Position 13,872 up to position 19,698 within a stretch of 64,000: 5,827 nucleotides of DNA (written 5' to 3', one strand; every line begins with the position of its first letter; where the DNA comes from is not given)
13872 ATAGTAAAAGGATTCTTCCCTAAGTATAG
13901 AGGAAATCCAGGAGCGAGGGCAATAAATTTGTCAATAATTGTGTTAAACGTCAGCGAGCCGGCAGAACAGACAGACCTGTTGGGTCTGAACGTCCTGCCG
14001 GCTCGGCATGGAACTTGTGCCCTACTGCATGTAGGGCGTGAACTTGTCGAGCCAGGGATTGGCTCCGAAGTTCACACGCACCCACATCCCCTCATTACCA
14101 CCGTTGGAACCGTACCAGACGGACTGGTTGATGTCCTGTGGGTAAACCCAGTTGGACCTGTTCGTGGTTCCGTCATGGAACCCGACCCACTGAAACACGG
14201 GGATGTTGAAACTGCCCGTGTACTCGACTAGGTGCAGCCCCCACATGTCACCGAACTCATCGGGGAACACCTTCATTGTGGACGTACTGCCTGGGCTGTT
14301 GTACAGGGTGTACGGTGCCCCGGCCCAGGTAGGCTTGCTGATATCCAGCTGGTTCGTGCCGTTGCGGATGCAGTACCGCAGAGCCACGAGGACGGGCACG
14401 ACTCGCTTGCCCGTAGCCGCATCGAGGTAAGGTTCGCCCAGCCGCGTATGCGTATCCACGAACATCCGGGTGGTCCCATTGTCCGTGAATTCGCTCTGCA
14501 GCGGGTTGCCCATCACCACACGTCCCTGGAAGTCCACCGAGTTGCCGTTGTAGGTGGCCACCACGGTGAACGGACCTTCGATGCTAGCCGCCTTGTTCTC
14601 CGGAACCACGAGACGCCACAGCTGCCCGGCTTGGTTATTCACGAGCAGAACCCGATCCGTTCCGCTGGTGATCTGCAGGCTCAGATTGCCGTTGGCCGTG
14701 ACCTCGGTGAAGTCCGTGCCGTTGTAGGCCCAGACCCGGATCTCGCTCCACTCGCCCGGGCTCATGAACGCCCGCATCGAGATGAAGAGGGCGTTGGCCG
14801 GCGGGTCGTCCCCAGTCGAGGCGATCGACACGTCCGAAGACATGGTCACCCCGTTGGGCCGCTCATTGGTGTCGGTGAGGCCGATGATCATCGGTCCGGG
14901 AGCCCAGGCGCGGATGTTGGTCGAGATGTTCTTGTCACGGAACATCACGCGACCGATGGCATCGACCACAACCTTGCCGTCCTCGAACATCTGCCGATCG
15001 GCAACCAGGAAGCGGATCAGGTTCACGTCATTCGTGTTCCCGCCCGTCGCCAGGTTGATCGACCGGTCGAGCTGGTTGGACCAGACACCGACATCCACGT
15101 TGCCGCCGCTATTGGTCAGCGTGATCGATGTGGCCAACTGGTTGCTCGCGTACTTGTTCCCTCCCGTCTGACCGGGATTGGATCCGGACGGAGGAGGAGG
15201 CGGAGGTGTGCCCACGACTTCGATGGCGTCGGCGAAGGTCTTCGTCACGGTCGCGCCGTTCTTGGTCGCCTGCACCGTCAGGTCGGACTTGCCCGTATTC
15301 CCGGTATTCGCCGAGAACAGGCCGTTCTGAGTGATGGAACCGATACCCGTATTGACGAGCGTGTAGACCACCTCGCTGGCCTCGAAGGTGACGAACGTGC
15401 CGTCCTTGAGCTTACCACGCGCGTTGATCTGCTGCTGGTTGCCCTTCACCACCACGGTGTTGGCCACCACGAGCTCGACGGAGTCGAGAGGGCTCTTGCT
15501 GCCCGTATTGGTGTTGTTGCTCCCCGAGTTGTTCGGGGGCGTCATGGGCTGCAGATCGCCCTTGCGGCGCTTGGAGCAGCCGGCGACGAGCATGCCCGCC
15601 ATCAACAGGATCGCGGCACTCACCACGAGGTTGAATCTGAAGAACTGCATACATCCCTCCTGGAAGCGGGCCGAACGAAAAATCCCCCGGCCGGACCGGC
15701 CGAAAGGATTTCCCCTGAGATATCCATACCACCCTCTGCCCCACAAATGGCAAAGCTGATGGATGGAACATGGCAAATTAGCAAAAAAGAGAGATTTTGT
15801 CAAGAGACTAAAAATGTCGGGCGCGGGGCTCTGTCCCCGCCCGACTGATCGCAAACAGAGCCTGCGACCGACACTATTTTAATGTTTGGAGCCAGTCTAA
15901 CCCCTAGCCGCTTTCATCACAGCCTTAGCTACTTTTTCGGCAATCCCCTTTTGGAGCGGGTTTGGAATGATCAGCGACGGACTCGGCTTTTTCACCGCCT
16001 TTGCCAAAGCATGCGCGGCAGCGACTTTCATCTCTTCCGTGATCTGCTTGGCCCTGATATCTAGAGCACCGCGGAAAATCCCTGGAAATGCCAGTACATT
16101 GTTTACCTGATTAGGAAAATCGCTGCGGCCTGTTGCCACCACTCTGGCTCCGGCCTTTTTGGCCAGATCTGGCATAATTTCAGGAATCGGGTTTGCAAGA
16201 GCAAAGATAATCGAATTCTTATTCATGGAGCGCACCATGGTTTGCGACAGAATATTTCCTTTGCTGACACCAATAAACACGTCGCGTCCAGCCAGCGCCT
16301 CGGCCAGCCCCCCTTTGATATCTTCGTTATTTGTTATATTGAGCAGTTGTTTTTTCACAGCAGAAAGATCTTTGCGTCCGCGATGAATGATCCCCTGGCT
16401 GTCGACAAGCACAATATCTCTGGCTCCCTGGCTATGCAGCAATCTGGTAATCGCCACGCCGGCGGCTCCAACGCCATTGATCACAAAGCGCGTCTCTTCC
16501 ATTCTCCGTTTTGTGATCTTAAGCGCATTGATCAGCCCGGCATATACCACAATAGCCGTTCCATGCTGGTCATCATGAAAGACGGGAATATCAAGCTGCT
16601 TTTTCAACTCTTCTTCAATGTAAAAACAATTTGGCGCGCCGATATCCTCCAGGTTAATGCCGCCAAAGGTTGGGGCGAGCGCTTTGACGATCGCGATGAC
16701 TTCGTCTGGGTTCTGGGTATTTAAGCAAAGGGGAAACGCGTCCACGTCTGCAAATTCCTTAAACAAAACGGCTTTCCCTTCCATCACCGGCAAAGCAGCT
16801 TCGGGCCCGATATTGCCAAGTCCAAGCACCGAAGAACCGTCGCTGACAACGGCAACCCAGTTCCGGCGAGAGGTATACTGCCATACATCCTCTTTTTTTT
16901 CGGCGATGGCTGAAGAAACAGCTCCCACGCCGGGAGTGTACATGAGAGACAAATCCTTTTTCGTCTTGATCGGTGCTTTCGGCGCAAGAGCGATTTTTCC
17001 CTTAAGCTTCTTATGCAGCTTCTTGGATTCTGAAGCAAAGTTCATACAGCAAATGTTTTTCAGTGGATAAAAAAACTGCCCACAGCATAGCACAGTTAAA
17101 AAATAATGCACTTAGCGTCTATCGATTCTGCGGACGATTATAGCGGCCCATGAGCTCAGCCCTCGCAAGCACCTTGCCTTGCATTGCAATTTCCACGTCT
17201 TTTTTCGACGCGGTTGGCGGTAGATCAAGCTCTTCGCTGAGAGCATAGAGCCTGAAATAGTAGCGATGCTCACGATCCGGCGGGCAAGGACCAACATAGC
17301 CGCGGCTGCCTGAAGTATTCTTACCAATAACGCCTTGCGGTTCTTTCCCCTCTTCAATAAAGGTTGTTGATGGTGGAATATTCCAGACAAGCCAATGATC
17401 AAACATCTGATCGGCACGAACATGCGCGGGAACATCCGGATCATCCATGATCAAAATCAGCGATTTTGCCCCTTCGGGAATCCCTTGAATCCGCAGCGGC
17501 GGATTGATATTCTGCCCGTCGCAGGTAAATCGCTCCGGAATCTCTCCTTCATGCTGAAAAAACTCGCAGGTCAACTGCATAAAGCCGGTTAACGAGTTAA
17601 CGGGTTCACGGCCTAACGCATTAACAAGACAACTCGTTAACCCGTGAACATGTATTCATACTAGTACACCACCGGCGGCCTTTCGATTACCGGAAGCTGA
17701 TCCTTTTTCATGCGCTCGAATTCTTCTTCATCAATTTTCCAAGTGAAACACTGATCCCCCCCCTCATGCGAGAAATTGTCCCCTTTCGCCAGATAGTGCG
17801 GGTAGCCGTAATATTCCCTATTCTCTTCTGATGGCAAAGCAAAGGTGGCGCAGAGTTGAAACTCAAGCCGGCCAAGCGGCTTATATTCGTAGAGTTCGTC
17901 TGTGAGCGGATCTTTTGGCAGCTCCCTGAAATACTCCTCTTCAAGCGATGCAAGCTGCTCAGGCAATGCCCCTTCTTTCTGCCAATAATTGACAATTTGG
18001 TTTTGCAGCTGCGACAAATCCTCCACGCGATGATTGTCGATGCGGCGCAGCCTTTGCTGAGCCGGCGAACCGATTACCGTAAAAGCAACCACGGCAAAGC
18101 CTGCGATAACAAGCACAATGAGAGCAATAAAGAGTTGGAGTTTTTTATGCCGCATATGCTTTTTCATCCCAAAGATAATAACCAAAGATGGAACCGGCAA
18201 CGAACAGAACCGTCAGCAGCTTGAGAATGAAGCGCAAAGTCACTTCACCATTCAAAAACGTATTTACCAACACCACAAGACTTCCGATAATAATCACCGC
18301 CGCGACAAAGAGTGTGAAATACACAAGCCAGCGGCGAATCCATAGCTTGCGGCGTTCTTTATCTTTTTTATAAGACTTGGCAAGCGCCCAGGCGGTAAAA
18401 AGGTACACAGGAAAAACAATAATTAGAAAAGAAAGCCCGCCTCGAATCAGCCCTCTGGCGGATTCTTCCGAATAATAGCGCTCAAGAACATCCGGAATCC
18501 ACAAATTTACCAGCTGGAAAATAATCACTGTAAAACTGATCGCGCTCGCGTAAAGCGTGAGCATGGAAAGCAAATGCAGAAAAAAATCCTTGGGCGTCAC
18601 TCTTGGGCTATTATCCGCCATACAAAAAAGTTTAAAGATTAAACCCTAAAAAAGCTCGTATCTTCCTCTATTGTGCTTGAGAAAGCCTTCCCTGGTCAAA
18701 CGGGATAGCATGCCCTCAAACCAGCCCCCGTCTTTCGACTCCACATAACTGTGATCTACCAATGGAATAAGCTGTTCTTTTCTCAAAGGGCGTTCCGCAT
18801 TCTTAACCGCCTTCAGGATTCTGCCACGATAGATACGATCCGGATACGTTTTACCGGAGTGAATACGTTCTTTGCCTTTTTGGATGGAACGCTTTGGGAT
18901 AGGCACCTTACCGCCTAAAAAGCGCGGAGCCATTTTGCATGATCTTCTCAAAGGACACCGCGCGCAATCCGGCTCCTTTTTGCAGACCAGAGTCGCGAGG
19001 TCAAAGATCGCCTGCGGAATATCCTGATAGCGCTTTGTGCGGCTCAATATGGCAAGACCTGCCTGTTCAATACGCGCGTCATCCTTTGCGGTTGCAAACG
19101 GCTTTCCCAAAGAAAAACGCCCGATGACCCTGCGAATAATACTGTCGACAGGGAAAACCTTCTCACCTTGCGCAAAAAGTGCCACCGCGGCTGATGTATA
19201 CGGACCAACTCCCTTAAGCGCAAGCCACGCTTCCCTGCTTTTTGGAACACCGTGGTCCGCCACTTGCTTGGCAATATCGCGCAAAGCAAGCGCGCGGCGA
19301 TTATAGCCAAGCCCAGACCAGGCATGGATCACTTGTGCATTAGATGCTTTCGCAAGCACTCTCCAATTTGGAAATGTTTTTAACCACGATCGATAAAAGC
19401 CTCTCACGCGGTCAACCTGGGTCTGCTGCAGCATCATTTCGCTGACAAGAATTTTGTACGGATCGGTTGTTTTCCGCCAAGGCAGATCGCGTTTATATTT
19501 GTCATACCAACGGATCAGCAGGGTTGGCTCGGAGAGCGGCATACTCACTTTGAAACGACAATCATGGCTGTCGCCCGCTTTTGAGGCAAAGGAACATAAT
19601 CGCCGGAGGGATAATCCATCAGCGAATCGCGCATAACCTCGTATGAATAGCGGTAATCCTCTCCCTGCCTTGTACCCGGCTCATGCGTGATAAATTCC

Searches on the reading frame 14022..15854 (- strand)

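Call 8: search_protein_families(library=pfam, proteins=[window:14022-15854:-], max_evalue=0.1)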
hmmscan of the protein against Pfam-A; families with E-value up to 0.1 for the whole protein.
window:14022-15854:- (610 aa): 1 family
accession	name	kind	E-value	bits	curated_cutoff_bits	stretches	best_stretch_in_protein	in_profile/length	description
PF03212.20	Pertactin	-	0.059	13.8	22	0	239-265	86-112/121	Pertactin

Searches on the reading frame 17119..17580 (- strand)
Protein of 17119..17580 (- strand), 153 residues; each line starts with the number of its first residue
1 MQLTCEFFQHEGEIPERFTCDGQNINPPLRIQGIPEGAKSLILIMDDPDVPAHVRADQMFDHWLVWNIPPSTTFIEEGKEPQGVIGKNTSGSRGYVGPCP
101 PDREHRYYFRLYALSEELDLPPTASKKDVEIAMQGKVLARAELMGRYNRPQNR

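Call 83: search_protein_families(library=ncbifam, proteins=[window:17119-17580:-], max_evalue=0.00001)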
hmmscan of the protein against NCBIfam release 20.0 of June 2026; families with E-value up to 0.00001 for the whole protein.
window:17119-17580:- (153 aa): 3 families
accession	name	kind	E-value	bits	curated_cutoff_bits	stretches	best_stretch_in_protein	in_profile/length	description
TIGR00481.1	TIGR00481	subfamily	1.4e-34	118.9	57.75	1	19-145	9-140/142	YbhB/YbcL family Raf kinase inhibitor-like protein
NF007609.0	PRK10257.1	equivalog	2.6e-16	59.7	226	1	14-147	14-157/158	kinase inhibitor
NF007330.0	PRK09818.1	equivalog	3.4e-16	59.8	277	1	16-148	42-181/183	kinase inhibitor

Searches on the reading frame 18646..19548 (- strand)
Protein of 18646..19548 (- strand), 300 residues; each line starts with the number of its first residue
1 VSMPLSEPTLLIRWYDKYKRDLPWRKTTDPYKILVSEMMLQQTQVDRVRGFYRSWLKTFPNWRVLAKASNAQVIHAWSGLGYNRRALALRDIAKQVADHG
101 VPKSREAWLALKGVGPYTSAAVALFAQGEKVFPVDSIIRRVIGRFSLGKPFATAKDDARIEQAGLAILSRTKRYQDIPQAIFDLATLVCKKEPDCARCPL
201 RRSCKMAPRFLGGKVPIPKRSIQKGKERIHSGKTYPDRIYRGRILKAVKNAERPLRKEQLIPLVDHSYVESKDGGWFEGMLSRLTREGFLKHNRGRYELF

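Call 83: search_protein_families(library=ncbifam, proteins=[window:18646-19548:-], max_evalue=0.00001)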
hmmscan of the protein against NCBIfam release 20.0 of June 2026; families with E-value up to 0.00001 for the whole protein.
window:18646-19548:- (300 aa): 5 families
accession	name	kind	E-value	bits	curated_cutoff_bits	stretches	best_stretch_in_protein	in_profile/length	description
TIGR01084.1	mutY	equivalog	1e-53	182.7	286.5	1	11-220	6-222/277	A/G-specific adenine glycosylase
NF008132.0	PRK10880.1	equivalog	2.9e-34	118.7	427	1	11-206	11-211/351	A/G-specific adenine glycosylase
NF010488.0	PRK13910.1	equivalog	2e-23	83.2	471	1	38-205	1-168/290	adenine-specific DNA glycosylase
NF053634.1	MonDNAglycDR2438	equivalog_domain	3.2e-08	33.4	400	1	28-216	18-215/219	monofunctional DNA glycosylase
TIGR01083.1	nth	equivalog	4.7e-08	32.9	211.7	1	28-195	25-192/192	endonuclease III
